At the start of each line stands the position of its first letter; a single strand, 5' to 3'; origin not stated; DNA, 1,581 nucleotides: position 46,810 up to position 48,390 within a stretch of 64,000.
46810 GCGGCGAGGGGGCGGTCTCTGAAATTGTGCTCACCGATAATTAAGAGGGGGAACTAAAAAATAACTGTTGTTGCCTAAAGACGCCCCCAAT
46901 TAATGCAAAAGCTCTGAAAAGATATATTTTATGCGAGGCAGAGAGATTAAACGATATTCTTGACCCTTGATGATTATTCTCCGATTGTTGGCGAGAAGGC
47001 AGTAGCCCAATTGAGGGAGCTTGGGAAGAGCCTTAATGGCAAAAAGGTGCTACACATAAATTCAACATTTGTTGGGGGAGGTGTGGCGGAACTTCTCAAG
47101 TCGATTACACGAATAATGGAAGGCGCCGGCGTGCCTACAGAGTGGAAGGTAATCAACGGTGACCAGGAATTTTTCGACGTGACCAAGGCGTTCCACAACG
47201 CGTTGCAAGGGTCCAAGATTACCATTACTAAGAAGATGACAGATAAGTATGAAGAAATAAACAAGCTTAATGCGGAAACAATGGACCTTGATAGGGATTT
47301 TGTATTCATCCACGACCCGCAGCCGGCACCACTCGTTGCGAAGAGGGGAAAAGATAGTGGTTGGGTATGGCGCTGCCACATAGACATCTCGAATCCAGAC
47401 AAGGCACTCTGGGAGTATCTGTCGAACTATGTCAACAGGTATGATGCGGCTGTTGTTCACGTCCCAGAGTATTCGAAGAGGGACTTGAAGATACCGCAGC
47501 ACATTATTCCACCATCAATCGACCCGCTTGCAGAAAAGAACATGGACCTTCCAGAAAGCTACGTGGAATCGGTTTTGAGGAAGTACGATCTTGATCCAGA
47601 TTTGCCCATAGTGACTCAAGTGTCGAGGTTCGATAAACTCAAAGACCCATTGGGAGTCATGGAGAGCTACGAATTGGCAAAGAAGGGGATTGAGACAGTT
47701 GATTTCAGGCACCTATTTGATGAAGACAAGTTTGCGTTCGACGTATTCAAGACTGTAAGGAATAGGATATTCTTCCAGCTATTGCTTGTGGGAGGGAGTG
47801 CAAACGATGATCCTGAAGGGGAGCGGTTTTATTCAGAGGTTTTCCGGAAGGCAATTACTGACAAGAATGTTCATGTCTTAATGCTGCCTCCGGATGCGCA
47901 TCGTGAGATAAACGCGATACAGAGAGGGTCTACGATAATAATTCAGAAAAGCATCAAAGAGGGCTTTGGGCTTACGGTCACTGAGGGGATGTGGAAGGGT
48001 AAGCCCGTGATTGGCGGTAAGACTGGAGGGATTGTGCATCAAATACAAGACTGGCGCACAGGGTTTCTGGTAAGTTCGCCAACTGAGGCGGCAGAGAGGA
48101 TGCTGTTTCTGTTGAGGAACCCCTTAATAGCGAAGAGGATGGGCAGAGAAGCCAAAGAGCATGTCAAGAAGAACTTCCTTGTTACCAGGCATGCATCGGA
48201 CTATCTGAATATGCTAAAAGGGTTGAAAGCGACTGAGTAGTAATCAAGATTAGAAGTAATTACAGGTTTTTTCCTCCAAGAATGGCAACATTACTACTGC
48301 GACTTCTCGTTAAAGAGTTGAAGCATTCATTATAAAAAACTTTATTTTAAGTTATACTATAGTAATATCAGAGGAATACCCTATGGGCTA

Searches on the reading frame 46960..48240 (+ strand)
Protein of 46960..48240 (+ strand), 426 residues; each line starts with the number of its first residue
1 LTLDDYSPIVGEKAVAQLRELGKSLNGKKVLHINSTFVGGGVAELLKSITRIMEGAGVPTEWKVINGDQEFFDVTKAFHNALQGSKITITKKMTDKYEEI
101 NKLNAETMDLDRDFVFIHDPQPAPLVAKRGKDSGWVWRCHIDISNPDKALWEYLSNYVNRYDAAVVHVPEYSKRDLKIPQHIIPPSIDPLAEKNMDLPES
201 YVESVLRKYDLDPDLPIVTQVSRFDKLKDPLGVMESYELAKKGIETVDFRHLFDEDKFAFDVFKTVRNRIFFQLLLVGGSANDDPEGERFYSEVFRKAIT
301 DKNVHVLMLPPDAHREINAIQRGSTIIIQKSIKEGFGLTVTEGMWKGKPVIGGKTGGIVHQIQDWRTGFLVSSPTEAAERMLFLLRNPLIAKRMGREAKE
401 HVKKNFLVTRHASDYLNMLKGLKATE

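Call 6: search_protein_families(library=pfam, proteins=[window:46960-48240:+], max_evalue=0.01)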
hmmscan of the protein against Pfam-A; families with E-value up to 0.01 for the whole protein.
window:46960-48240:+ (426 aa): 4 families
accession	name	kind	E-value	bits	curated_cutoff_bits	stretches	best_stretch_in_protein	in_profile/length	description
PF21269.3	TreT_GT1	-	4.9e-56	188.8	27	1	32-172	1-143/144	Trehalose synthase, N-terminal domain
PF00534.26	Glycos_transf_1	-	1.3e-18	67.6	26.4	1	261-400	35-171/172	Glycosyl transferases group 1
PF13692.12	Glyco_trans_1_4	-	3.7e-11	43.9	27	1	258-387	19-142/142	Glycosyl transferases group 1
PF20706.3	GT4-conflict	-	0.00018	21.1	26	1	272-364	233-322/385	Family 4 Glycosyltransferase in conflict systems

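Call 29: find_homologous_proteins(query=window:46960-48240:+, max_evalue=1e-10)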
Query window:46960-48240:+ (426 aa): 8000 proteins with E <= 1e-10 among 8000 candidates; the best 120 are listed.
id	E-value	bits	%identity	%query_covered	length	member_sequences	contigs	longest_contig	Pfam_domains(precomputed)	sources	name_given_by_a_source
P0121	1.1e-286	968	100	100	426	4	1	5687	PF00534.27,PF13692.13,PF21269.4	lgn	-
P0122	4.4e-197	673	67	100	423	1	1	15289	PF00534.27,PF13692.13,PF21269.4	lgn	-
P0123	1.4e-195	668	66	99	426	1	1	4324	PF00534.27,PF13692.13,PF21269.4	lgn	-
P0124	2.2e-195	667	66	99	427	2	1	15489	PF00534.27,PF13692.13,PF21269.4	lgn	-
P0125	1.3e-194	665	66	100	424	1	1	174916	PF00534.27,PF13524.13,PF13692.13,PF21269.4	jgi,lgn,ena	-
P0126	7.3e-194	662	67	100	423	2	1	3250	PF00534.27,PF13692.13,PF21269.4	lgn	-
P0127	1.4e-193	661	67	100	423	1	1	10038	PF00534.27,PF13692.13,PF21269.4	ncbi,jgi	-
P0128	2.0e-193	661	66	99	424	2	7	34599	PF00534.27,PF13692.13,PF21269.4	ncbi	ncbi:MAG: glycosyltransferase [Candidatus Bathyarchaeia archaeon]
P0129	4.2e-193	660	66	99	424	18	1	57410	PF00534.27,PF13692.13,PF21269.4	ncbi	ncbi:MAG: glycosyltransferase [Candidatus Methanomethylicaceae archaeon]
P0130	2.4e-192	657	65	99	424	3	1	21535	PF00534.27,PF13524.13,PF13692.13,PF21269.4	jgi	-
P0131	6.5e-191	653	65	99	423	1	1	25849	PF00534.27,PF13692.13,PF21269.4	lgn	-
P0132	1.1e-189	649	65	99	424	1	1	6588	PF00534.27,PF13692.13,PF21269.4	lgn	-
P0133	2.4e-189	647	64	100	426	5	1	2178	PF00534.27,PF13524.13,PF13692.13,PF21269.4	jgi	-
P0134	4.6e-189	647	64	100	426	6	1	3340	PF00534.27,PF13692.13,PF21269.4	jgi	jgi:trehalose synthase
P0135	2.6e-188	644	65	99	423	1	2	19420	PF00534.27,PF13692.13,PF21269.4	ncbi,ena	ncbi:MAG: glycosyltransferase [Candidatus Methanomethylicaceae archaeon]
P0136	4.5e-182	624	64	98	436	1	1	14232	PF00534.27,PF13524.13,PF13692.13,PF21269.4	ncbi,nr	ncbi:MAG: glycosyltransferase [Candidatus Methanomethylicus sp.]|nr:glycosyltransferase [Candidatus 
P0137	3.9e-177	607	62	98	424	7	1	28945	PF00534.27,PF20706.4,PF13692.13,PF21269.4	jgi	jgi:trehalose synthase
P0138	1.5e-175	602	61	98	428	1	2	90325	PF00534.27,PF13524.13,PF20706.4,PF13692.13,PF21269.4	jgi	jgi:trehalose synthase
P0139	4.4e-175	600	60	99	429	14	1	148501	PF00534.27,PF13692.13,PF21269.4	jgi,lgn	jgi:trehalose synthase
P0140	1.3e-174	599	63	98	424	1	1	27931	PF00534.27,PF13524.13,PF20706.4,PF13692.13,PF21269.4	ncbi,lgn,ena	-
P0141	2.0e-174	598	63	98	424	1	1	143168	PF00534.27,PF13524.13,PF20706.4,PF13692.13,PF21269.4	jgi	-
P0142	1.4e-173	596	63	98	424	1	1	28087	PF00534.27,PF20706.4,PF13692.13,PF21269.4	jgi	-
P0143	7.0e-172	590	61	98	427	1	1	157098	PF00534.27,PF20706.4,PF13692.13,PF21269.4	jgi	jgi:trehalose synthase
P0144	7.4e-172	590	60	98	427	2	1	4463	PF00534.27,PF20706.4,PF13692.13,PF21269.4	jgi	jgi:trehalose synthase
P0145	8.9e-172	590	60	99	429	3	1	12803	PF00534.27,PF13524.13,PF13692.13,PF21269.4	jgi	jgi:trehalose synthase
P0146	5.7e-171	587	60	99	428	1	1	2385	PF00534.27,PF13524.13,PF20706.4,PF13692.13,PF21269.4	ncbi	-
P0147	6.2e-171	587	62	98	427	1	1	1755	PF00534.27,PF13524.13,PF20706.4,PF13692.13,PF21269.4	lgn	-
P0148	3.8e-169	581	59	99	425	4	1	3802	PF00534.27,PF20706.4,PF13692.13,PF21269.4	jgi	-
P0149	4.5e-136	472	49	100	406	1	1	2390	PF00534.27,PF20706.4,PF13692.13,PF21269.4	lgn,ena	-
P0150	3.3e-132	459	48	99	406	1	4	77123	PF00534.27,PF20706.4,PF13692.13,PF21269.4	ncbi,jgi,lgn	jgi:trehalose synthase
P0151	6.7e-129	448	49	99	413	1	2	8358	PF00534.27,PF13692.13,PF21269.4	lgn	-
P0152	2.9e-128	446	48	100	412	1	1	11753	PF00534.27,PF13524.13,PF20706.4,PF13692.13,PF21269.4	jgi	jgi:trehalose synthase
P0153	2.9e-128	446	48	97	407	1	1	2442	PF00534.27,PF13692.13,PF21269.4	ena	-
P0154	2.9e-128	446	48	97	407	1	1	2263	PF00534.27,PF13692.13,PF21269.4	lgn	-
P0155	5.8e-128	445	48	100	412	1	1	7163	PF00534.27,PF20706.4,PF13692.13,PF21269.4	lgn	-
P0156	1.1e-127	444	48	99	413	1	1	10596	PF00534.27,PF20706.4,PF13692.13,PF21269.4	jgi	jgi:trehalose synthase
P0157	1.8e-127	444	47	100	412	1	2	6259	PF00534.27,PF13524.13,PF20706.4,PF13692.13,PF21269.4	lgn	-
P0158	3.7e-127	443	49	99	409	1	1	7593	PF00534.27,PF13692.13,PF21269.4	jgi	-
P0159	3.8e-127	443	49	99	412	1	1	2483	PF00534.27,PF20706.4,PF13692.13,PF21269.4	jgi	jgi:trehalose synthase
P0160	5.6e-127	442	49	99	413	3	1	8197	PF00534.27,PF20706.4,PF13692.13,PF21269.4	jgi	-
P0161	5.9e-127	442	49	100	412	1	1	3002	PF00534.27,PF20706.4,PF13692.13,PF21269.4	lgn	-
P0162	8.2e-127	441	50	99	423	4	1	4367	PF00534.27,PF20706.4,PF13692.13,PF21269.4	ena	-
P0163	1.8e-126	440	48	99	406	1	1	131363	PF00534.27,PF13692.13,PF21269.4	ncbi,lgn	-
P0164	1.9e-126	440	48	99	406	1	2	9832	PF00534.27,PF13692.13,PF21269.4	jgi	-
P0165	2.6e-126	440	49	98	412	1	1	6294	PF00534.27,PF20706.4,PF13692.13,PF21269.4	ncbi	-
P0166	3.7e-126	439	49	99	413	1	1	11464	PF00534.27,PF20706.4,PF13692.13,PF21269.4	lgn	-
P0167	4.5e-126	439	46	99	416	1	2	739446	PF00534.27,PF13692.13,PF21269.4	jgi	jgi:trehalose synthase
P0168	6.3e-126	439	47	100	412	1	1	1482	PF00534.27,PF20706.4,PF13692.13,PF21269.4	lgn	-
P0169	9.2e-126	438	49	99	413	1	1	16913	PF00534.27,PF20706.4,PF13692.13,PF21269.4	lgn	-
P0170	1.0e-125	438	48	99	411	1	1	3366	PF00534.27,PF20706.4,PF13692.13,PF21269.4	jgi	-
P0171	1.2e-125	438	50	98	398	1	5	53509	PF00534.27,PF13524.13,PF20706.4,PF13692.13,PF21269.4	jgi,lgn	jgi:trehalose synthase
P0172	2.7e-125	436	50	99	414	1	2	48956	PF00534.27,PF20706.4,PF13692.13,PF21269.4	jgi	jgi:trehalose synthase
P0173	2.8e-125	436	48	98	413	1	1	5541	PF00534.27,PF20706.4,PF13692.13,PF21269.4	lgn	-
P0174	2.8e-125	436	48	98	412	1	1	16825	PF00534.27,PF20706.4,PF13692.13,PF21269.4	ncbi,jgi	-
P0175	3.0e-125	436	49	99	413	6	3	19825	PF00534.27,PF20706.4,PF13692.13,PF21269.4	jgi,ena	jgi:trehalose synthase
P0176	3.4e-125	436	49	99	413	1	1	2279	PF00534.27,PF20706.4,PF13692.13,PF21269.4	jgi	jgi:trehalose synthase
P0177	3.4e-125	436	48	99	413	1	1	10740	PF00534.27,PF20706.4,PF13692.13,PF21269.4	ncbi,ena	-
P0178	3.7e-125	436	48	99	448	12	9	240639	PF00534.27,PF13692.13,PF21269.4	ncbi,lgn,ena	-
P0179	3.8e-125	436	48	97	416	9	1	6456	PF00534.27,PF13692.13,PF21269.4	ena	-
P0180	4.2e-125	436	49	97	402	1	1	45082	PF00534.27,PF13692.13,PF21269.4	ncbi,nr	ncbi:MAG: glycosyltransferase [Sulfolobaceae archaeon]|nr:glycosyltransferase [Sulfolobaceae archaeo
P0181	4.5e-125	436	48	99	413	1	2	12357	PF00534.27,PF20706.4,PF13692.13,PF21269.4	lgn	-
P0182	4.9e-125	436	49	100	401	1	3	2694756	PF00534.27,PF13692.13,PF21269.4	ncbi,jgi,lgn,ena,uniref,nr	ncbi:glycosyltransferase [Sulfurisphaera tokodaii]|uniref:Trehalose synthase n=2 Tax=Sulfurisphaera 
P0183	4.9e-125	436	48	99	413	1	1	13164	PF00534.27,PF20706.4,PF13692.13,PF21269.4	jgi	jgi:trehalose synthase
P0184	5.0e-125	436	49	97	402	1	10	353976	PF00534.27,PF13692.13,PF21269.4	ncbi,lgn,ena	ncbi:glycosyltransferase [Sulfolobaceae archaeon RB850M]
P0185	5.3e-125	435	48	99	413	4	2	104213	PF00534.27,PF20706.4,PF13692.13,PF21269.4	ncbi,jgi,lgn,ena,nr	ncbi:MAG: glycosyltransferase [Desulfomicrobium apsheronum]|nr:glycosyltransferase [Desulfomicrobium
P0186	5.4e-125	435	50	98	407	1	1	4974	PF00534.27,PF20706.4,PF13692.13,PF21269.4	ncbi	-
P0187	5.4e-125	435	48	98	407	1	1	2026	PF00534.27,PF20706.4,PF13692.13,PF21269.4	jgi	jgi:trehalose synthase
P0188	6.1e-125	435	49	99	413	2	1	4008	PF00534.27,PF20706.4,PF13692.13,PF21269.4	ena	-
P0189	6.5e-125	435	48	99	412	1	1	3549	PF00534.27,PF20706.4,PF13692.13,PF21269.4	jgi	jgi:trehalose synthase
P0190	6.5e-125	435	48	99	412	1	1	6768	PF00534.27,PF20706.4,PF13692.13,PF21269.4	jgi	jgi:trehalose synthase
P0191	6.7e-125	435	48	98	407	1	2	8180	PF00534.27,PF20706.4,PF13692.13,PF21269.4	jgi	jgi:trehalose synthase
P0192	6.9e-125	435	49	100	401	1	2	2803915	PF00534.27,PF13692.13,PF21269.4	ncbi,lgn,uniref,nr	ncbi:glycosyltransferase [Sulfurisphaera ohwakuensis]|uniref:Glycosyltransferase n=1 Tax=Sulfurispha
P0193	7.1e-125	435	49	97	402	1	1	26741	PF00534.27,PF13692.13,PF21269.4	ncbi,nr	ncbi:glycosyl transferase family 1 [Sulfolobus sp. SCGC AB-777_L09]|nr:glycosyl transferase family 1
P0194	7.8e-125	435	48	98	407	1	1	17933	PF00534.27,PF20706.4,PF13692.13,PF21269.4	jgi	jgi:trehalose synthase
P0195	7.8e-125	435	48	98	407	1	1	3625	PF00534.27,PF20706.4,PF13692.13,PF21269.4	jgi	jgi:trehalose synthase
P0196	8.4e-125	435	48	99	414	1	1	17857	PF00534.27,PF13692.13,PF21269.4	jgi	-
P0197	9.2e-125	435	47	99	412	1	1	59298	PF00534.27,PF20706.4,PF13692.13,PF21269.4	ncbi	ncbi:MAG: glycosyltransferase [Coleofasciculaceae cyanobacterium]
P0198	9.3e-125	435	49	100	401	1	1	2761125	PF00534.27,PF13692.13,PF21269.4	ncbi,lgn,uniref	ncbi:glycosyltransferase [Sulfurisphaera ohwakuensis]|uniref:glycosyltransferase n=1 Tax=Sulfurispha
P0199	1.0e-124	435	48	99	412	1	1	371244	PF00534.27,PF20706.4,PF13692.13,PF21269.4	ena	-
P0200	1.1e-124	434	49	99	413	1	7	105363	PF00534.27,PF20706.4,PF13692.13,PF21269.4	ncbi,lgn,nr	ncbi:MAG: glycosyltransferase [Desulfobulbaceae bacterium]|nr:glycosyltransferase [Desulfobulbaceae 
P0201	1.1e-124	434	48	97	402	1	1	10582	PF00534.27,PF13692.13,PF21269.4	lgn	-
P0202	1.2e-124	434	48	99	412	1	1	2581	PF00534.27,PF20706.4,PF13692.13,PF21269.4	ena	-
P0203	1.2e-124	434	49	98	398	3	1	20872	PF00534.27,PF13524.13,PF20706.4,PF13692.13,PF21269.4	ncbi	ncbi:MAG: glycosyltransferase [Candidatus Bipolaricaulia bacterium]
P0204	1.3e-124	434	49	99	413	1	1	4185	PF00534.27,PF20706.4,PF13692.13,PF21269.4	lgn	-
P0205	1.4e-124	434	48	99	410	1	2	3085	PF00534.27,PF20706.4,PF13692.13,PF21269.4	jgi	jgi:trehalose synthase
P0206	1.4e-124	434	49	98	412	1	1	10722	PF00534.27,PF20706.4,PF13692.13,PF21269.4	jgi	jgi:trehalose synthase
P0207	1.5e-124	434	49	99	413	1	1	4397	PF00534.27,PF20706.4,PF13692.13,PF21269.4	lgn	-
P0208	1.7e-124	434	48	97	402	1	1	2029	PF00534.27,PF13692.13,PF21269.4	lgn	-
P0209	1.7e-124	434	48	99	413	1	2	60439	PF00534.27,PF20706.4,PF13692.13,PF21269.4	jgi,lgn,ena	-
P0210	1.7e-124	434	48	99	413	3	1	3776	PF00534.27,PF20706.4,PF13692.13,PF21269.4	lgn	-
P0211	1.8e-124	434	47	99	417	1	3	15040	PF00534.27,PF20706.4,PF13692.13,PF21269.4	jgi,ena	-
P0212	1.9e-124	434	48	98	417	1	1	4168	PF00534.27,PF20706.4,PF13692.13,PF21269.4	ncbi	-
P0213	1.9e-124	434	49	99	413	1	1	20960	PF00534.27,PF20706.4,PF13692.13,PF21269.4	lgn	-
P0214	2.4e-124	433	48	98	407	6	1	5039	PF00534.27,PF20706.4,PF13692.13,PF21269.4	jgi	jgi:trehalose synthase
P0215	2.4e-124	433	48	99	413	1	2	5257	PF00534.27,PF20706.4,PF13692.13,PF21269.4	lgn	-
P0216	2.5e-124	433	48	99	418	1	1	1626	PF00534.27,PF13692.13,PF21269.4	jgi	jgi:trehalose synthase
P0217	2.6e-124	433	48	99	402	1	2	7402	PF00534.27,PF20706.4,PF13692.13,PF21269.4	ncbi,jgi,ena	-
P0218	2.7e-124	433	47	100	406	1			PF00534.27,PF20706.4,PF13692.13,PF21269.4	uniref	uniref:Glycosyltransferase n=1 Tax=Desulfobacca acetoxidans TaxID=60893 RepID=A0A7C3SJW9_9BACT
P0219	2.8e-124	433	47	99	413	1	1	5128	PF00534.27,PF20706.4,PF13692.13,PF21269.4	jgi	jgi:trehalose synthase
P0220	3.1e-124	433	49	99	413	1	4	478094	PF00534.27,PF20706.4,PF13692.13,PF21269.4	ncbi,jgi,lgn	ncbi:MAG: glycosyltransferase [Thermodesulfobacteriota bacterium]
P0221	3.2e-124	433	48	98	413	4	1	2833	PF00534.27,PF20706.4,PF13692.13,PF21269.4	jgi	jgi:trehalose synthase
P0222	3.4e-124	433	50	99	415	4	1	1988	PF00534.27,PF20706.4,PF13692.13,PF21269.4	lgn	-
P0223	3.5e-124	433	47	99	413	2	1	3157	PF00534.27,PF20706.4,PF13692.13,PF21269.4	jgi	jgi:trehalose synthase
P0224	3.5e-124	433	48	98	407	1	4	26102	PF00534.27,PF20706.4,PF13692.13,PF21269.4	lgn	-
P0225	3.5e-124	433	48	98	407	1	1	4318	PF00534.27,PF20706.4,PF13692.13,PF21269.4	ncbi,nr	ncbi:MAG: glycosyltransferase [Deltaproteobacteria bacterium]|nr:glycosyltransferase [Deltaproteobac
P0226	3.5e-124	433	49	99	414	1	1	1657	PF00534.27,PF20706.4,PF13692.13,PF21269.4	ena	-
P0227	3.6e-124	433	48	99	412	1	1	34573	PF00534.27,PF20706.4,PF13692.13,PF21269.4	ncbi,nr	ncbi:MAG: glycosyl transferase family 1 [Deltaproteobacteria bacterium RBG_13_61_14]|nr:MAG: glycosy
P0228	4.1e-124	433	49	99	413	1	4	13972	PF00534.27,PF20706.4,PF13692.13,PF21269.4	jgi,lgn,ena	jgi:trehalose synthase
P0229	4.2e-124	433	48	99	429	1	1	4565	PF00534.27,PF20706.4,PF13692.13,PF21269.4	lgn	-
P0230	4.3e-124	432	47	99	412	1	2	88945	PF00534.27,PF20706.4,PF13692.13,PF21269.4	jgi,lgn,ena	jgi:trehalose synthase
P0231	4.8e-124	432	49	98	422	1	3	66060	PF00534.27,PF13692.13,PF21269.4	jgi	jgi:trehalose synthase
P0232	5.1e-124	432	49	98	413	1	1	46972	PF00534.27,PF20706.4,PF13692.13,PF21269.4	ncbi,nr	ncbi:MAG: glycosyltransferase [Bacteroidetes bacterium]|nr:glycosyltransferase [Bacteroidota bacteri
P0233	5.1e-124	432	49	98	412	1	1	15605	PF00534.27,PF20706.4,PF13692.13,PF21269.4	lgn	-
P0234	5.1e-124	432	48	98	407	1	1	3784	PF00534.27,PF20706.4,PF13692.13,PF21269.4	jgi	jgi:trehalose synthase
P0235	5.3e-124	432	47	99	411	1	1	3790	PF00534.27,PF20706.4,PF13692.13,PF21269.4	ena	-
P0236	5.9e-124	432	50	99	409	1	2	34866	PF00534.27,PF20706.4,PF13692.13,PF21269.4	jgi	jgi:trehalose synthase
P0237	6.3e-124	432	49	97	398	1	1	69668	PF00534.27,PF20706.4,PF13692.13,PF21269.4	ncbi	-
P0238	6.4e-124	432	49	99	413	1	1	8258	PF00534.27,PF20706.4,PF13692.13,PF21269.4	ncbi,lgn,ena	-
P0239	6.5e-124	432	48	99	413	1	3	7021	PF00534.27,PF20706.4,PF13692.13,PF21269.4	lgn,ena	-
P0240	6.5e-124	432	49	97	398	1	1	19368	PF00534.27,PF13692.13,PF21269.4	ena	-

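Call 30: find_encoding_contigs(protein=P0129, flank=8000, max_places=2)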
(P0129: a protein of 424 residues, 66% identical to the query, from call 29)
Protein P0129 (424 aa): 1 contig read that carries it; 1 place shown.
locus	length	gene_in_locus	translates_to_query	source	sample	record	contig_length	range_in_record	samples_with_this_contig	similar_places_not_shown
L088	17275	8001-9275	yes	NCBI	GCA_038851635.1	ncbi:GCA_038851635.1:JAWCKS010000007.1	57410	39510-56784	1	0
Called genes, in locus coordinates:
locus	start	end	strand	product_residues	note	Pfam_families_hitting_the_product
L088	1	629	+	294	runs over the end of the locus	PF01063:Aminotran_4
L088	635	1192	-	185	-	PF02778:tRNA_int_endo_N, PF01974:tRNA_int_endo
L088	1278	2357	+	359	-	PF03706:LPG_synthase_TM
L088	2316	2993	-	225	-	PF01865:PhoU_div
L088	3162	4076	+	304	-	PF00890:FAD_binding_2 (weak), PF01134:GIDA (weak), PF01266:DAO (faint), PF01494:FAD_binding_3 (weak), PF07992:Pyr_redox_2, PF12831:FAD_oxidored, PF13738:Pyr_redox_3, PF07992:Pyr_redox_2, +2 more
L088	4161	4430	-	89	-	-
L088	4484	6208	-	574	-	PF00587:tRNA-synt_2b (weak), PF03129:HGTP_anticodon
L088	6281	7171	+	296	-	PF00491:Arginase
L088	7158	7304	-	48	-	PF03604:Zn_ribbon_RPAB4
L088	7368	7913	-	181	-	-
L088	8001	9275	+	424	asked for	PF21269:TreT_GT1, PF00534:Glycos_transf_1, PF13692:Glyco_trans_1_4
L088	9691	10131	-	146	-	PF13193:AMP-binding_C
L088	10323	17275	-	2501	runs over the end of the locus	PF01835:MG2 (faint), PF04234:CopC (faint), PF07703:A2M_BRD (faint), PF00801:PKD, PF18911:PKD_4, PF22352:K319L-like_PKD (weak), PF17957:Big_7 (weak), PF19077:Big_13 (weak), +7 more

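Call 31: find_encoding_contigs(protein=P0136, flank=8000, max_places=2)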
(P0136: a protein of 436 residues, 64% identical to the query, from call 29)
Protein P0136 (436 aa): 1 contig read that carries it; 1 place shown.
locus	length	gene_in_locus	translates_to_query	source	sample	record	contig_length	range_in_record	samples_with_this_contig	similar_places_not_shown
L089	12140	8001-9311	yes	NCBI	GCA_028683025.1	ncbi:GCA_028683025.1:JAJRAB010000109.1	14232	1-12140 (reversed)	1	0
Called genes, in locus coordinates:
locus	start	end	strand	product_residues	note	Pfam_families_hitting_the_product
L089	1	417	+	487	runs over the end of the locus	PF00199:Catalase, PF06628:Catalase-rel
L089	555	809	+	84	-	-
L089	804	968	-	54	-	-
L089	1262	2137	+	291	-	PF04140:ICMT (weak), PF04191:PEMT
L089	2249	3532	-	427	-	PF00324:AA_permease, PF13520:AA_permease_2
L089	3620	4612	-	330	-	PF03741:TerC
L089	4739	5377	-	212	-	-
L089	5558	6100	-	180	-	-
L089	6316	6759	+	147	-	PF00582:Usp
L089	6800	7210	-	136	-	PF02566:OsmC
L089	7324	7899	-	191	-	-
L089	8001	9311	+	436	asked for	PF21269:TreT_GT1, PF13692:Glyco_trans_1_4, PF00534:Glycos_transf_1, PF13524:Glyco_trans_1_2 (weak)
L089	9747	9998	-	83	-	PF01938:TRAM, PF21579:PabTrmU54_TRAM_dom (weak)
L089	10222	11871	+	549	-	-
